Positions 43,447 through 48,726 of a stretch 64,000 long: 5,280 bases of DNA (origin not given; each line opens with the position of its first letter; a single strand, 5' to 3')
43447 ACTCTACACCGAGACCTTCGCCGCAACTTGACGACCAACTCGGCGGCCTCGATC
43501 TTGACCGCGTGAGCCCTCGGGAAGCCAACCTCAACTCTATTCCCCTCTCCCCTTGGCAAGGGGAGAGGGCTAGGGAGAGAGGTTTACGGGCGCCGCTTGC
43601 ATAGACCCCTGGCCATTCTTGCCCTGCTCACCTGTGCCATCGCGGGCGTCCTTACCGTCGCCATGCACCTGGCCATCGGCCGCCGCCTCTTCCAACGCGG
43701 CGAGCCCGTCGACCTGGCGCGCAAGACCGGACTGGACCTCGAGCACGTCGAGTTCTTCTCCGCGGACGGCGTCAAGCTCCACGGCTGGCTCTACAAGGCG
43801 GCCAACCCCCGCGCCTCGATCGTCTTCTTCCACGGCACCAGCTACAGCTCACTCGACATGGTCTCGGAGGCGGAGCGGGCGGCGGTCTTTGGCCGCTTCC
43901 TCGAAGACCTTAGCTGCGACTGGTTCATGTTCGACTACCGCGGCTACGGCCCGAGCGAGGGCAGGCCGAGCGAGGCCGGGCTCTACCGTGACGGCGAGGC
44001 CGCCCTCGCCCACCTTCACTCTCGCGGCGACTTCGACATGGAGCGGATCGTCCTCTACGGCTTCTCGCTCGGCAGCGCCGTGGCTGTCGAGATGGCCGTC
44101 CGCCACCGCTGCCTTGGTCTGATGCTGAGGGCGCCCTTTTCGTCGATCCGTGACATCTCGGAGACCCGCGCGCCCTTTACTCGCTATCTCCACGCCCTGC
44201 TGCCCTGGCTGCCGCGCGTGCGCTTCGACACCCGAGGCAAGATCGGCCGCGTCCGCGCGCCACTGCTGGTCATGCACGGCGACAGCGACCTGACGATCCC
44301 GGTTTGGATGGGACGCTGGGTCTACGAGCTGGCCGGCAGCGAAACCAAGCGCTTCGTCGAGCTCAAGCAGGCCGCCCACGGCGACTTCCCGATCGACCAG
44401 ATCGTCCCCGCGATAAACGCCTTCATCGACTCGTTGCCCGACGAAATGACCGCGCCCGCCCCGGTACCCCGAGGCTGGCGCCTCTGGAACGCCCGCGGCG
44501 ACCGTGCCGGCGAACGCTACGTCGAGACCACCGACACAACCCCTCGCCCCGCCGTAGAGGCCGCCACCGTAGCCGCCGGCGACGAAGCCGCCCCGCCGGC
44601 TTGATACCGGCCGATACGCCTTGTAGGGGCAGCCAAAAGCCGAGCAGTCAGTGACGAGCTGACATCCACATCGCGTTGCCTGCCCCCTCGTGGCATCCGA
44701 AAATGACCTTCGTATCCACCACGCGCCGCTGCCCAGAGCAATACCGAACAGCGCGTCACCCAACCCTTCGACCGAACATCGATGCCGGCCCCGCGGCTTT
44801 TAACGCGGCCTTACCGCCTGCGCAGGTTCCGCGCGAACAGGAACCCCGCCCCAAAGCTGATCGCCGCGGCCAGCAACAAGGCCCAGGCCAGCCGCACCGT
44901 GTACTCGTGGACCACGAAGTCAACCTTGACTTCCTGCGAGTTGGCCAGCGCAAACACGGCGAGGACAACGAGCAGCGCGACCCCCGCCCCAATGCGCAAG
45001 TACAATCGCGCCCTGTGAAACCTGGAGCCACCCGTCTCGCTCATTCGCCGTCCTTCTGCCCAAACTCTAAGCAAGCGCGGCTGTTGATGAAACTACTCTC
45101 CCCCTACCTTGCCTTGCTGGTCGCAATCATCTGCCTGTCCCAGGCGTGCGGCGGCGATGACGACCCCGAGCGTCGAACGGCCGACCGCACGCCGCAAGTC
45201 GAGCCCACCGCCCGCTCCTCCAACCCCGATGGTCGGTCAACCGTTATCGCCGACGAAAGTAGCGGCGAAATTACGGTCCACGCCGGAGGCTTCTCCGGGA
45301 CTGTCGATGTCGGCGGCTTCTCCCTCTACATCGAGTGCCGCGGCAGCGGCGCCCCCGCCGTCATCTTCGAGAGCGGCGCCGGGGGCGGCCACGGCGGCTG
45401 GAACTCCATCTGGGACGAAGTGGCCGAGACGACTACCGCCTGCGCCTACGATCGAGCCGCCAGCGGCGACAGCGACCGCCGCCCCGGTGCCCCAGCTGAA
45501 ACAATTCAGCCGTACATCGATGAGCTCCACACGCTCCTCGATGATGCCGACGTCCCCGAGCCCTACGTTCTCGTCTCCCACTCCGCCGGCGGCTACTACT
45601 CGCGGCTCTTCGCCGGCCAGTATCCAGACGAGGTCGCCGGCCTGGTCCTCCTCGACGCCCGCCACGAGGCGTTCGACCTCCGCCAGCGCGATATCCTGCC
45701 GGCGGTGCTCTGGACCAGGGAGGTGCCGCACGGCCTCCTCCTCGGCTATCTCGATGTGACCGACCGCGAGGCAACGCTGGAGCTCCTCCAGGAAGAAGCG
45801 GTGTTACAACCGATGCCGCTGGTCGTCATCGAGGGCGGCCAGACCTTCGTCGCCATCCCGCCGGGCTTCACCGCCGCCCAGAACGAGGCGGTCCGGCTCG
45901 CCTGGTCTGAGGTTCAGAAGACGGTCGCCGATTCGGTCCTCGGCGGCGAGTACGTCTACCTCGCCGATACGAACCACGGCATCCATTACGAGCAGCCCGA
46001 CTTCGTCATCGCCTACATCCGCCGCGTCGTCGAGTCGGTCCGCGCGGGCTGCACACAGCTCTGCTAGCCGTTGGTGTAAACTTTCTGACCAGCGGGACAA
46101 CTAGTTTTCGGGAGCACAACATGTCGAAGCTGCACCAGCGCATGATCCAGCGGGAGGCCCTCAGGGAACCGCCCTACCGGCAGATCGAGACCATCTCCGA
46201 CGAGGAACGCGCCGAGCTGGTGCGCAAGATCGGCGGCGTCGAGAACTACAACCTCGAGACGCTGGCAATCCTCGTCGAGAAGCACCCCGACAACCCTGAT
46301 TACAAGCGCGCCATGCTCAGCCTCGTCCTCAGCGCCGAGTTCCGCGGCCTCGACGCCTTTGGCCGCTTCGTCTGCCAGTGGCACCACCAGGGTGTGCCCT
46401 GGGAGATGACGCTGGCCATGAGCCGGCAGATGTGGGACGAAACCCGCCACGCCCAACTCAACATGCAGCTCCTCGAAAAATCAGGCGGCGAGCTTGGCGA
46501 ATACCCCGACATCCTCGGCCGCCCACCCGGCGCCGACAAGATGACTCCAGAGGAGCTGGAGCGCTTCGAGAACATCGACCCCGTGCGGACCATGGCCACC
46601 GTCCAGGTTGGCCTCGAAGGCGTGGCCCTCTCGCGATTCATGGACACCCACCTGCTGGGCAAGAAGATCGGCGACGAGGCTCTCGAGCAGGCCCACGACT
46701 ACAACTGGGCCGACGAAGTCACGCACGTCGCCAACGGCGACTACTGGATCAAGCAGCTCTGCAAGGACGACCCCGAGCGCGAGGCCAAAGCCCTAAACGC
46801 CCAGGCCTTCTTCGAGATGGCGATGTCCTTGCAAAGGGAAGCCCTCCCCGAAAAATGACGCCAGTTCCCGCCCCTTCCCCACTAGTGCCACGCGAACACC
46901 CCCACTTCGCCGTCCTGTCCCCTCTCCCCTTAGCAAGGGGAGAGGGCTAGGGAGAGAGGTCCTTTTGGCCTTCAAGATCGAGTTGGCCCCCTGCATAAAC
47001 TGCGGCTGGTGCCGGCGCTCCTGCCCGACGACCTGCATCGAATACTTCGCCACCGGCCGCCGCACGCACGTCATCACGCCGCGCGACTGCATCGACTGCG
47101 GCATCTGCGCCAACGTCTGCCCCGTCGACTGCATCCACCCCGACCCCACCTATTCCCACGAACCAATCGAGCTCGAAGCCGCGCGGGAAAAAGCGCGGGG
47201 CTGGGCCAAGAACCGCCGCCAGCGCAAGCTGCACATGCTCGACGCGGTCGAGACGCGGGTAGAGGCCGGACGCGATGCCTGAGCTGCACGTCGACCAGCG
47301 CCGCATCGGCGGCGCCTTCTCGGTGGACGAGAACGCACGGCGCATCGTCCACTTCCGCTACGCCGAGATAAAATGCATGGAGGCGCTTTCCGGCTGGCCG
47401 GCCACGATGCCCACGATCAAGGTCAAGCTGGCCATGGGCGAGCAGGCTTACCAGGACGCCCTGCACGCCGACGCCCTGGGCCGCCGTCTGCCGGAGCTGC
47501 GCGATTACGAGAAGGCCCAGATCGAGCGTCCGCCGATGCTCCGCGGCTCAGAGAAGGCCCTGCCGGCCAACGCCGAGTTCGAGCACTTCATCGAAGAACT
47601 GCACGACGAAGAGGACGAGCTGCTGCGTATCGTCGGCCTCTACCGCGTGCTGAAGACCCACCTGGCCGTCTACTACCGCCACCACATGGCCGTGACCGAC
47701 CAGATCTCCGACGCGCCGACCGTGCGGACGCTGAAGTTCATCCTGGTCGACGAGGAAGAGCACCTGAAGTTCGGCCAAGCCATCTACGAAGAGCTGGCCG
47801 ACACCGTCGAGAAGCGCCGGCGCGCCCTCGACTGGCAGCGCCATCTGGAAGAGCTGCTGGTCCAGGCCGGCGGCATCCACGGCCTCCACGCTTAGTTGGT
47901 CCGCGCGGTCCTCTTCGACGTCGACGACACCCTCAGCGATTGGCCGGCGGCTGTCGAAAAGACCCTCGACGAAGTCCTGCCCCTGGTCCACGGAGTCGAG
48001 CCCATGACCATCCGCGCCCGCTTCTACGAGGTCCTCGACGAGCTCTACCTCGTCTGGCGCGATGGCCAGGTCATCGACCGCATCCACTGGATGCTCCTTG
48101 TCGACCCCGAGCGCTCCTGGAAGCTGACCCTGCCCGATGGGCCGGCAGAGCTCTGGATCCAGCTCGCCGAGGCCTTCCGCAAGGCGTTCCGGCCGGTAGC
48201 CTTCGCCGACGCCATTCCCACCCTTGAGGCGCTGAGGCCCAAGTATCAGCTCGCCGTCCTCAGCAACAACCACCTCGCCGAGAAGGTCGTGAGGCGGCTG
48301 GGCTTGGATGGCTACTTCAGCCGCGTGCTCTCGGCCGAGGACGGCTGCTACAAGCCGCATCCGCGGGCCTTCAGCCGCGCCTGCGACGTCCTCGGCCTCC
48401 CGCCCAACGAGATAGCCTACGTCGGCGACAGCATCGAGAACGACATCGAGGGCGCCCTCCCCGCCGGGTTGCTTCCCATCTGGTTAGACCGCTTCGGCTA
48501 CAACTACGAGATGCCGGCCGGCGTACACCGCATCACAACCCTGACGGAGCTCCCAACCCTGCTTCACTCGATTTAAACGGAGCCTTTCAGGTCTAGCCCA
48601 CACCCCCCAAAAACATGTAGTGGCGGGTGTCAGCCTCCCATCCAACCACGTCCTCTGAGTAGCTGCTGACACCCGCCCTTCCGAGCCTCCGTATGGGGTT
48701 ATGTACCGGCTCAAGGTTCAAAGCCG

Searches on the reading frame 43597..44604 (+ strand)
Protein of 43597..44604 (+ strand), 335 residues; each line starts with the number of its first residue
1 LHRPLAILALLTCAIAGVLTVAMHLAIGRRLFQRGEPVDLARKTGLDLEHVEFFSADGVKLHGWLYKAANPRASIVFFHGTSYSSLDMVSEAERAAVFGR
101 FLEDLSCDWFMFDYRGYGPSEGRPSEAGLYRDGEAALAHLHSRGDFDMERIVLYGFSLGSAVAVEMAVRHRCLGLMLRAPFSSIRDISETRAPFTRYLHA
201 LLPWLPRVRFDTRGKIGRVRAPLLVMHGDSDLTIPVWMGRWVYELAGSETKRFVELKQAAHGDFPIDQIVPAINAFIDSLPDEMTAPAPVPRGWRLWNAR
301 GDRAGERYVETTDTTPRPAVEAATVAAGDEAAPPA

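Call 37: search_protein_families(library=pfam, proteins=[window:43597-44604:+], max_evalue=0.00001)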
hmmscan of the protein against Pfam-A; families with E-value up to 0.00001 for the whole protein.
window:43597-44604:+ (335 aa): 3 families
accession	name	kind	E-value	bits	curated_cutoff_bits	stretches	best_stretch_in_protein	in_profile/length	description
PF12146.15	Hydrolase_4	-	6.4e-15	55.5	27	1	70-205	2-134/239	Serine aminopeptidase, S33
PF12697.13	Abhydrolase_6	-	1.2e-08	36.4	26.3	1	75-323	1-186/217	Alpha/beta hydrolase family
PF00561.26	Abhydrolase_1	-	3.8e-08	33.7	25.8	1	75-188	3-113/245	alpha/beta hydrolase fold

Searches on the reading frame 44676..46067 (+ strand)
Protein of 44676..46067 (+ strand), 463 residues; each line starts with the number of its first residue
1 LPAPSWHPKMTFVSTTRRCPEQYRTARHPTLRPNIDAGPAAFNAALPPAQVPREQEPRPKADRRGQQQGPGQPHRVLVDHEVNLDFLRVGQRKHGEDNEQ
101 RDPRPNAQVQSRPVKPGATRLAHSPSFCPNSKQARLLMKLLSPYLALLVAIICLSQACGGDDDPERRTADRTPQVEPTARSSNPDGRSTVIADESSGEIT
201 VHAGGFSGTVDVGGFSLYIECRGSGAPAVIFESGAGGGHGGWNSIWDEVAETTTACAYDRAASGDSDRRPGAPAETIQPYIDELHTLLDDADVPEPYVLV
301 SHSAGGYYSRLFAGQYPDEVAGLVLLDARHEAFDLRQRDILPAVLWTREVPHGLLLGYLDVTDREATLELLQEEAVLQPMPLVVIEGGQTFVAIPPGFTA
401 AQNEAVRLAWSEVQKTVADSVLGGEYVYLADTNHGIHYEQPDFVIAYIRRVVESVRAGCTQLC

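Call 37: search_protein_families(library=pfam, proteins=[window:44676-46067:+], max_evalue=0.00001)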
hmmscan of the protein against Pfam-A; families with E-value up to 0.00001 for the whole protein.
window:44676-46067:+ (463 aa): 2 families
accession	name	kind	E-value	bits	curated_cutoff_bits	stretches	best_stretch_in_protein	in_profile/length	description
PF00561.26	Abhydrolase_1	-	3.6e-11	43.6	25.8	1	227-348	1-124/245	alpha/beta hydrolase fold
PF12697.13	Abhydrolase_6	-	1.6e-08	35.9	26.3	1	233-446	5-216/217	Alpha/beta hydrolase family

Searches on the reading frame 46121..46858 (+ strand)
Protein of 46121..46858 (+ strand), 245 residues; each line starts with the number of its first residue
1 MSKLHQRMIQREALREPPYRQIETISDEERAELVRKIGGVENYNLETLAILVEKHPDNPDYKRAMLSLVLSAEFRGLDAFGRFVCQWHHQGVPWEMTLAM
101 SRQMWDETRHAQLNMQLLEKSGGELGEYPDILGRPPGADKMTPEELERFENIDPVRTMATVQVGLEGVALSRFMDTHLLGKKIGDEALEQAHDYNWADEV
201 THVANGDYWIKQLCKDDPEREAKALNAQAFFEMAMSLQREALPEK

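Call 37: search_protein_families(library=pfam, proteins=[window:46121-46858:+], max_evalue=0.00001)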
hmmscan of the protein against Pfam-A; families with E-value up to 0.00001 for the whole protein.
window:46121-46858:+ (245 aa): 1 family
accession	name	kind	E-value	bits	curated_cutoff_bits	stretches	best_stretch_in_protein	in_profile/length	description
PF04305.20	DUF455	-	3.6e-09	37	34.3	1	76-221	77-211/247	Protein of unknown function (DUF455)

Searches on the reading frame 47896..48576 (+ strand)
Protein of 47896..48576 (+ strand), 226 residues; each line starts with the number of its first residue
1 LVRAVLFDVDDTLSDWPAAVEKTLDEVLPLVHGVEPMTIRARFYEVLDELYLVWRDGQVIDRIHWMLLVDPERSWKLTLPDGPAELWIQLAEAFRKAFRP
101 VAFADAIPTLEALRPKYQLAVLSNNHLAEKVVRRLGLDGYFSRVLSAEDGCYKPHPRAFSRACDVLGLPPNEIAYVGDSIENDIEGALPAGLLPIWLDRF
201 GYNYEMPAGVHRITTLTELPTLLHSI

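Call 38: search_protein_families(library=pfam, proteins=[window:47896-48576:+], max_evalue=0.00001)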
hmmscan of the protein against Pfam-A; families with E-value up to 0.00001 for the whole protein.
window:47896-48576:+ (226 aa): 3 families
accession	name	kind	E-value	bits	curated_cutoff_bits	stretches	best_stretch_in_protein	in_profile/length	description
PF00702.32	Hydrolase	-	1.6e-20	74.8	26.4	1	2-191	1-191/191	haloacid dehalogenase-like hydrolase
PF13419.12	HAD_2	-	5.5e-16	59.6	23.8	1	5-192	1-173/178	Haloacid dehalogenase-like hydrolase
PF13242.12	Hydrolase_like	-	1.7e-08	34.7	22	1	151-193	2-44/75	HAD-hyrolase-like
